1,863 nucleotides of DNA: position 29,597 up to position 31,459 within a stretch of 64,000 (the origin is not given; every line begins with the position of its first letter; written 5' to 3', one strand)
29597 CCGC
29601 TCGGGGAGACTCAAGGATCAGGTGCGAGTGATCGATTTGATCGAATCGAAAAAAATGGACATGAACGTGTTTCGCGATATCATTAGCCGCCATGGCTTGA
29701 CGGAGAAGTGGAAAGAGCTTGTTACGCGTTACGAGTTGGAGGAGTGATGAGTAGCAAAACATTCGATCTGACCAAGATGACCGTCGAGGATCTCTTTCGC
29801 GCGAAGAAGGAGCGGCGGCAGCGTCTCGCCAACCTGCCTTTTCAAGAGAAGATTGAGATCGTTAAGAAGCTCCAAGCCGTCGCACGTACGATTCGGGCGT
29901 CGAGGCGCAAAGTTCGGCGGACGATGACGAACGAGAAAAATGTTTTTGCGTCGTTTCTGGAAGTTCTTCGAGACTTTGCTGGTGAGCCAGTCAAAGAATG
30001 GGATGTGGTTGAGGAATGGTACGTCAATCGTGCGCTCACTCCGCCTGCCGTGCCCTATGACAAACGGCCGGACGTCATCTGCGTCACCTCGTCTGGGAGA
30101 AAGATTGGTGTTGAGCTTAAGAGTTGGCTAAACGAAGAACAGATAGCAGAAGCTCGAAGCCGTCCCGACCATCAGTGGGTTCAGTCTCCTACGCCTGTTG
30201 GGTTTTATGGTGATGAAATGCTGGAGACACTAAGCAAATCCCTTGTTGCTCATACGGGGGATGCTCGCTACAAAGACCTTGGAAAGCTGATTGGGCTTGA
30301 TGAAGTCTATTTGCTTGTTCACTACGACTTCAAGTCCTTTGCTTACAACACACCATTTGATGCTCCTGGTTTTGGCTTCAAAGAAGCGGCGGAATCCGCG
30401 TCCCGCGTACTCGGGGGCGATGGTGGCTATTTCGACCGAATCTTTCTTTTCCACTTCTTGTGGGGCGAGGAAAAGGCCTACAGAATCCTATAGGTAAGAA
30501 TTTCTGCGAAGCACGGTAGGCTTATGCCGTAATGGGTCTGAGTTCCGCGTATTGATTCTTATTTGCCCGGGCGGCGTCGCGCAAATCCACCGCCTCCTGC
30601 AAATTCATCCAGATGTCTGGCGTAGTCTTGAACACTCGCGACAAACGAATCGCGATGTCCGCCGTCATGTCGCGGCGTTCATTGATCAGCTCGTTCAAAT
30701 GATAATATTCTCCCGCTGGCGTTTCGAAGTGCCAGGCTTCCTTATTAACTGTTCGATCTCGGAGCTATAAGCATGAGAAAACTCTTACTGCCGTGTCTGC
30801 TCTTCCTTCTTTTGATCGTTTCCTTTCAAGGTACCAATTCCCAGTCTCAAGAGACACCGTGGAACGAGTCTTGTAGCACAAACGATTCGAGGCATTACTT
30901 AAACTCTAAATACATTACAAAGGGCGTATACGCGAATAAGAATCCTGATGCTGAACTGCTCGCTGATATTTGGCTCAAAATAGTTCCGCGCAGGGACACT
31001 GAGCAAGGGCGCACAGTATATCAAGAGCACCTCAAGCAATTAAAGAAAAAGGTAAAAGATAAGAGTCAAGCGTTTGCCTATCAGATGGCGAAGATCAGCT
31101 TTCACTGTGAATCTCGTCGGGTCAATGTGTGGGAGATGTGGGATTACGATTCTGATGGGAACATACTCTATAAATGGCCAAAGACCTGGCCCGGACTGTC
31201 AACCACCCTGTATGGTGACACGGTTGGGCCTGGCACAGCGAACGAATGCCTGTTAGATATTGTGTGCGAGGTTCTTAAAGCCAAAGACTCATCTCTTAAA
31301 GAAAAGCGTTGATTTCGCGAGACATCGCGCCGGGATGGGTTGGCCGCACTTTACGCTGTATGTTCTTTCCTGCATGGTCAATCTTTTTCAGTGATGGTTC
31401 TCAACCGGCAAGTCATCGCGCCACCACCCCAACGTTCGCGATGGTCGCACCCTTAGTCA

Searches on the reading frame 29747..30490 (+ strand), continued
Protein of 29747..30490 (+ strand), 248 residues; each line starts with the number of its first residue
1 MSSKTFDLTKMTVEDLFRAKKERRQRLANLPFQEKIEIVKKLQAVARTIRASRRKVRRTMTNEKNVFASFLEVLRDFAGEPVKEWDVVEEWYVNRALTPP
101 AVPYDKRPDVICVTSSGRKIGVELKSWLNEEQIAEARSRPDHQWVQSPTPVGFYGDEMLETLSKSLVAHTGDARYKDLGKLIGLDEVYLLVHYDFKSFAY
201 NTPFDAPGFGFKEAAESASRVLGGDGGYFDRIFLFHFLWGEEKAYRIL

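Call 65: fold_search(model_id=the predicted structure, library=viral)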
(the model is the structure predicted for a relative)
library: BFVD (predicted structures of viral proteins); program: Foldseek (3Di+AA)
matches with E <= 10: 395; with E <= 0.001: 0
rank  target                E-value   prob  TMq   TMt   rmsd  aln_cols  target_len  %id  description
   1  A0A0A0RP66            8.0e-02  0.57  0.10  0.13   9.2        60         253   18  Endonuclease [Bacillus phage Moonbeam]
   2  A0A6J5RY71            1.3e-01  0.21  0.16  0.11  15.9       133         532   10  Uncharacterized protein [uncultured Caudovirales phage]
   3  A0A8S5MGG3            1.7e-01  0.18  0.11  0.15  18.7       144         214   11  Holliday junction resolvase RecU [Siphoviridae sp. ctGFb30]
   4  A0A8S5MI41            1.8e-01  0.20  0.12  0.22  11.1       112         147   16  Penicillin-binding protein-related factor A [Siphoviridae sp. ct7es18]
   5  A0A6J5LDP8            1.9e-01  0.14  0.17  0.13  17.2       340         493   11  Uncharacterized protein [uncultured Caudovirales phage]
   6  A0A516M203            1.9e-01  0.08  0.10  0.13  24.3       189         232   10  (no name in the UniProt tables at hand)
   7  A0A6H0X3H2            2.2e-01  0.33  0.14  0.28  13.7       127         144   17  Endonuclease I-like superfamily protein [Klebsiella phage LASTA]
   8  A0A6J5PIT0            2.5e-01  0.06  0.12  0.06  20.0       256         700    9  Zeta toxin domain containing protein [uncultured Caudovirales phage]
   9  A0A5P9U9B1            2.6e-01  0.15  0.07  0.20  11.9        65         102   25  (no name in the UniProt tables at hand)
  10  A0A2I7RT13            2.8e-01  0.21  0.12  0.28  14.1       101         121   17  (no name in the UniProt tables at hand)
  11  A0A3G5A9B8            3.3e-01  0.16  0.13  0.17  10.2       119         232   11  Zeta toxin domain-containing protein [Harvfovirus sp.]
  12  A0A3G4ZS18            3.3e-01  0.04  0.13  0.12  20.7       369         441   11  Uncharacterized protein [Barrevirus sp.]
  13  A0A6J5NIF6            3.5e-01  0.15  0.14  0.26  20.2       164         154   12  VRR-NUC domain containing protein [uncultured Caudovirales phage]
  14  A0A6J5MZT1            3.5e-01  0.14  0.07  0.20  11.7        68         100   15  VRR-NUC domain-containing protein [uncultured Caudovirales phage]
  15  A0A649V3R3            3.7e-01  0.15  0.19  0.23  22.2       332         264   10  (no name in the UniProt tables at hand)
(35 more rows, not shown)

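Call 72: search_dna_similar(query=P0105, collection=plasmids, mode=protein, max_evalue=0.001)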
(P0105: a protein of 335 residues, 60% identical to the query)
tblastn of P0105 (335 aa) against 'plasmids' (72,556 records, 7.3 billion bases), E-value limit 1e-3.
No match.

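Call 77: search_dna_similar(query=P0399, collection=plasmids, mode=protein, max_evalue=0.001)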
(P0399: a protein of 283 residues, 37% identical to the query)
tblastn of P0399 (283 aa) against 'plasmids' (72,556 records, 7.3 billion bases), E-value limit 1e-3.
No match.

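Call 78: search_dna_similar(query=P0399, collection=phages, mode=protein, max_evalue=0.001)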
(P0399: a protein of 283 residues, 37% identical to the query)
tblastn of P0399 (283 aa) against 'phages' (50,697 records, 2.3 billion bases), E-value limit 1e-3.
No match.

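Call 84: search_protein_families(library=pfam, proteins=[L025:5867-6175:+, L027:5924-6865:+, L027:4236-4934:+, L028:2653-3870:-, L025:3102-4790:-], max_evalue=0.1)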
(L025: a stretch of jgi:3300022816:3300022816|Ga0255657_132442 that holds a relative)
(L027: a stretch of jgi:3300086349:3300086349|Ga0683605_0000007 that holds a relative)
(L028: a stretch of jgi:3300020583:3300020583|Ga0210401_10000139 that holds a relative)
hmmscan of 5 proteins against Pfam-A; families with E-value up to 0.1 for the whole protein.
L025:5867-6175:+ (103 aa): 0 families

L027:5924-6865:+ (314 aa): 0 families

L027:4236-4934:+ (233 aa): 0 families

L028:2653-3870:- (405 aa): 0 families

L025:3102-4790:- (562 aa): 2 families
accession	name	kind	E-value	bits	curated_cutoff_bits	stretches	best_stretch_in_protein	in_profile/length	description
PF01844.29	HNH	-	4.8e-07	30.3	21.4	1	39-86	1-47/47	HNH endonuclease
PF02945.21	Endonuclease_7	-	0.023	15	23.6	1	29-86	16-66/82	Recombination endonuclease VII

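Call 87: search_solved_structures(query=A5, max_evalue=10, show_alignments=3)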
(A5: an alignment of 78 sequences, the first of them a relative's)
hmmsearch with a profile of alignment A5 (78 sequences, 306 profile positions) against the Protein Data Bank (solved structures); distinct sequences matched with E-value up to 10: 2.
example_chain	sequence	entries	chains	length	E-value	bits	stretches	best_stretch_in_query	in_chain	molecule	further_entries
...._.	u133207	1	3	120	0.85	11.9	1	156-201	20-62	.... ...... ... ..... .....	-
7ugq_G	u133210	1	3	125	1.5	11.1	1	156-201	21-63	BG24 with an inferred germline CDRL1 Fab heavy chain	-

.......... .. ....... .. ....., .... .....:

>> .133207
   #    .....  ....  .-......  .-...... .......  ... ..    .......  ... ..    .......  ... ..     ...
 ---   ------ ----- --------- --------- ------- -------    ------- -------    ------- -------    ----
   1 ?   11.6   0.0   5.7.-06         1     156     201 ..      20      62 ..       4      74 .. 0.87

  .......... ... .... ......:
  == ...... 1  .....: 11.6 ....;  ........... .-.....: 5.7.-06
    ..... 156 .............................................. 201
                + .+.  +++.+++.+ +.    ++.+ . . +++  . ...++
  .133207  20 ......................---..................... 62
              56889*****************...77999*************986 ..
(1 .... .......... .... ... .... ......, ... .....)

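Call 88: search_protein_families(library=padloc, alignment_id=A5, max_evalue=0.01)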
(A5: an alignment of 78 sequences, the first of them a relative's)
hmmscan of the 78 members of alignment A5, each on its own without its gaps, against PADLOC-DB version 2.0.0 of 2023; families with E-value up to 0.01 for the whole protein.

A. member 1, P0105 (335 aa): 0 families

B. families by the number of members that match (of 78 scanned): 1 family
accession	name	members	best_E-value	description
PDLC03583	REase_II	1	0.00014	Type II restriction enzyme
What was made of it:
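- On PD-(D/E)xK nuclease superfamily: One of 78 hits PADLOC REase_II at E 1.4e-4 (call 88).
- One of 78 relatives hits the PADLOC REase_II model (E 1.4e-4; call 88).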

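Call 89: search_protein_families(library=ncbifam, proteins=[P0105, P0399, P0408, P0410, L025:5867-6175:+, L027:5924-6865:+], max_evalue=0.01)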
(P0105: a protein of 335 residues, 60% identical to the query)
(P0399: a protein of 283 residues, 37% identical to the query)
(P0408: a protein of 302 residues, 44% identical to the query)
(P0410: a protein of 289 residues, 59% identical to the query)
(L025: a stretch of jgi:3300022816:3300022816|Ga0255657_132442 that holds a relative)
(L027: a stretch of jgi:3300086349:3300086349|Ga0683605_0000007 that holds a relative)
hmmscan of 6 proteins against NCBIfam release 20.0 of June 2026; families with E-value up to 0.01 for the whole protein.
P0105 (335 aa): 0 families

P0399 (283 aa): 0 families

P0408 (302 aa): 0 families

P0410 (289 aa): 0 families

L025:5867-6175:+ (103 aa): 0 families

L027:5924-6865:+ (314 aa): 0 families

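Call 90: find_encoding_contigs(protein=P0404, flank=5000, max_places=2)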
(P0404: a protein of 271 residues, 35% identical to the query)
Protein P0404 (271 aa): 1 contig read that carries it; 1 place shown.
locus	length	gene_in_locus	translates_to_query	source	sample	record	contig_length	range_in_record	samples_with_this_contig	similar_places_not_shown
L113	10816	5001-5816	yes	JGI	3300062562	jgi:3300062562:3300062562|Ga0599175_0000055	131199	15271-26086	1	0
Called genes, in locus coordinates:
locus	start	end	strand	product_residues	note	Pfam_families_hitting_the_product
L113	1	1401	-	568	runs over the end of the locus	PF13964:Beta-prop_Calicin, PF24681:Kelch_KLHDC2_KLHL20_DRC7, PF01344:Kelch_1, PF24981:Beta-prop_ATRN-LZTR1, PF01344:Kelch_1, PF25210:Kelch_FKB95, PF13964:Beta-prop_Calicin, PF01344:Kelch_1, +7 more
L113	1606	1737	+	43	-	-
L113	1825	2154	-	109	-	-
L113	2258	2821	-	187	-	-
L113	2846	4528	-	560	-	PF00239:Resolvase, PF16793:RepB_primase (faint)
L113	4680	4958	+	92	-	-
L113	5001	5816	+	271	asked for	-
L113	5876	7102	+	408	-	PF14022:DUF4238 (weak)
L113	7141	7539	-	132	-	PF13936:HTH_38 (faint)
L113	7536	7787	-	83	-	PF24623:Phage_zn_bind_8 (faint)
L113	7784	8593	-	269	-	PF01555:N6_N4_Mtase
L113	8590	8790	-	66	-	-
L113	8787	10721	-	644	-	PF00145:DNA_methylase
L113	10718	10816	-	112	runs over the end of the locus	-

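Call 91: find_encoding_contigs(protein=P0405, flank=5000, max_places=2)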
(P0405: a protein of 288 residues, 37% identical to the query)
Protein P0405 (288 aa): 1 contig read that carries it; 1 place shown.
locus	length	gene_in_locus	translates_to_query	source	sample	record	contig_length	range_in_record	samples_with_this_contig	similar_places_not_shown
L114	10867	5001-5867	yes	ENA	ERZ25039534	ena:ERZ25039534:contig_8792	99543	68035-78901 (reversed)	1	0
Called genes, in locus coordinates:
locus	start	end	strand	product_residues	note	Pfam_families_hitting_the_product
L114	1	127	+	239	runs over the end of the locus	PF04752:ChaC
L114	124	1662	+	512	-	PF02463:SMC_N, PF13476:AAA_23, PF13555:AAA_29 (weak)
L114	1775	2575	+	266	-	-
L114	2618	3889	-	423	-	PF02661:Fic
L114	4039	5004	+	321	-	-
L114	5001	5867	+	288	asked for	-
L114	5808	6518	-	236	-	-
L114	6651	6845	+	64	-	-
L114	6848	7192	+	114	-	-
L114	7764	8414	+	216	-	PF05598:DUF772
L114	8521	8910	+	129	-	PF01609:DDE_Tnp_1, PF13751:DDE_Tnp_1_6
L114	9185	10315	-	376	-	-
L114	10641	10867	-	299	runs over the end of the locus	PF16793:RepB_primase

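Call 92: find_encoding_contigs(protein=P0400, flank=5000, max_places=3)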
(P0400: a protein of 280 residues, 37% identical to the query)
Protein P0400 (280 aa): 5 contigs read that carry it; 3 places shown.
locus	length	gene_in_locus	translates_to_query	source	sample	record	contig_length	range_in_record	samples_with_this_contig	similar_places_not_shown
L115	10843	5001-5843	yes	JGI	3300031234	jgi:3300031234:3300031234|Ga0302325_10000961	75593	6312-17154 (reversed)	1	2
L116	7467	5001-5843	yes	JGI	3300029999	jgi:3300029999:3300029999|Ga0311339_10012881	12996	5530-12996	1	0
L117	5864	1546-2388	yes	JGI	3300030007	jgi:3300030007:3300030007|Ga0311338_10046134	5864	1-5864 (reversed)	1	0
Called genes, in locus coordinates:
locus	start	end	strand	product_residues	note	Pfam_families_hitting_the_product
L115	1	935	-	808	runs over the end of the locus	PF00270:DEAD, PF00271:Helicase_C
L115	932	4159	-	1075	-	PF00176:SNF2-rel_dom, PF00270:DEAD (weak), PF04851:ResIII, PF00271:Helicase_C, PF12137:RapA_C (weak)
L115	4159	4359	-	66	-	-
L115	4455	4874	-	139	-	-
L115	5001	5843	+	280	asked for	-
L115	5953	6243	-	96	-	-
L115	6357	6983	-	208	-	PF00239:Resolvase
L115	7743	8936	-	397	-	PF00144:Beta-lactamase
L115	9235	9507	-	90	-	-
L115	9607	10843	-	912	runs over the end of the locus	PF12704:MacB_PCD, PF02687:FtsX, PF12704:MacB_PCD, PF02687:FtsX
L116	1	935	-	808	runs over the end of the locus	PF00270:DEAD, PF00271:Helicase_C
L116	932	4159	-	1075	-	PF00176:SNF2-rel_dom, PF00270:DEAD (weak), PF04851:ResIII, PF00271:Helicase_C, PF12137:RapA_C (weak)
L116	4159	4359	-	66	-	-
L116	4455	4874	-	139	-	-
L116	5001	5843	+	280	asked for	-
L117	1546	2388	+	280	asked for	-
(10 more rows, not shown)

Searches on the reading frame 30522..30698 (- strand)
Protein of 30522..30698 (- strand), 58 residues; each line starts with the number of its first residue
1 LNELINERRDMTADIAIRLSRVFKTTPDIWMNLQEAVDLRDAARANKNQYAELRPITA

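Call 3: search_protein_families(library=pfam, proteins=[window:30522-30698:-], max_evalue=1)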
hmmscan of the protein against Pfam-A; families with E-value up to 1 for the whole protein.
window:30522-30698:- (58 aa): 0 families

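Call 5: search_protein_families(library=ncbifam, proteins=[window:30522-30698:-], max_evalue=1)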
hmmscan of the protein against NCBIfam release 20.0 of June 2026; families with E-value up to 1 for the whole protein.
window:30522-30698:- (58 aa): 1 family
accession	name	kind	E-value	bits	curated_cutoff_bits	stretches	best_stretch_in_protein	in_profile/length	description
TIGR02607.1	antidote_HigA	equivalog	1.2e-14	53.9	47.7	1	2-44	38-80/81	HigA family addiction module antitoxin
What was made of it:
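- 30522..30698 (-): HigA antitoxin remnant: C-terminal half only, with an internal deletion and no higB. TIGR02607 scores 53.9 bits over model positions 38-80 of 81 (call 5).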

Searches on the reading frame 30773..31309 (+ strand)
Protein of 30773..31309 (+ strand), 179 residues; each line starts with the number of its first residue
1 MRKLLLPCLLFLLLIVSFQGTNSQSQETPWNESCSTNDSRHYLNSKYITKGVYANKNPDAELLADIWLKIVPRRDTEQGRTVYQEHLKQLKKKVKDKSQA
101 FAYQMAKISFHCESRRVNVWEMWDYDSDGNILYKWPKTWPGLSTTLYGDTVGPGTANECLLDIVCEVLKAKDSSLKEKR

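Call 3: search_protein_families(library=pfam, proteins=[window:30773-31309:+], max_evalue=1)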
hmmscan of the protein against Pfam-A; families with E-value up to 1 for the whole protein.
window:30773-31309:+ (179 aa): 1 family
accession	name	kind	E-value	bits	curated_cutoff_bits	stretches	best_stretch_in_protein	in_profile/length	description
PF16747.10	Adhesin_E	-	0.0095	16.6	23.7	1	79-166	24-109/109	Surface-adhesin protein E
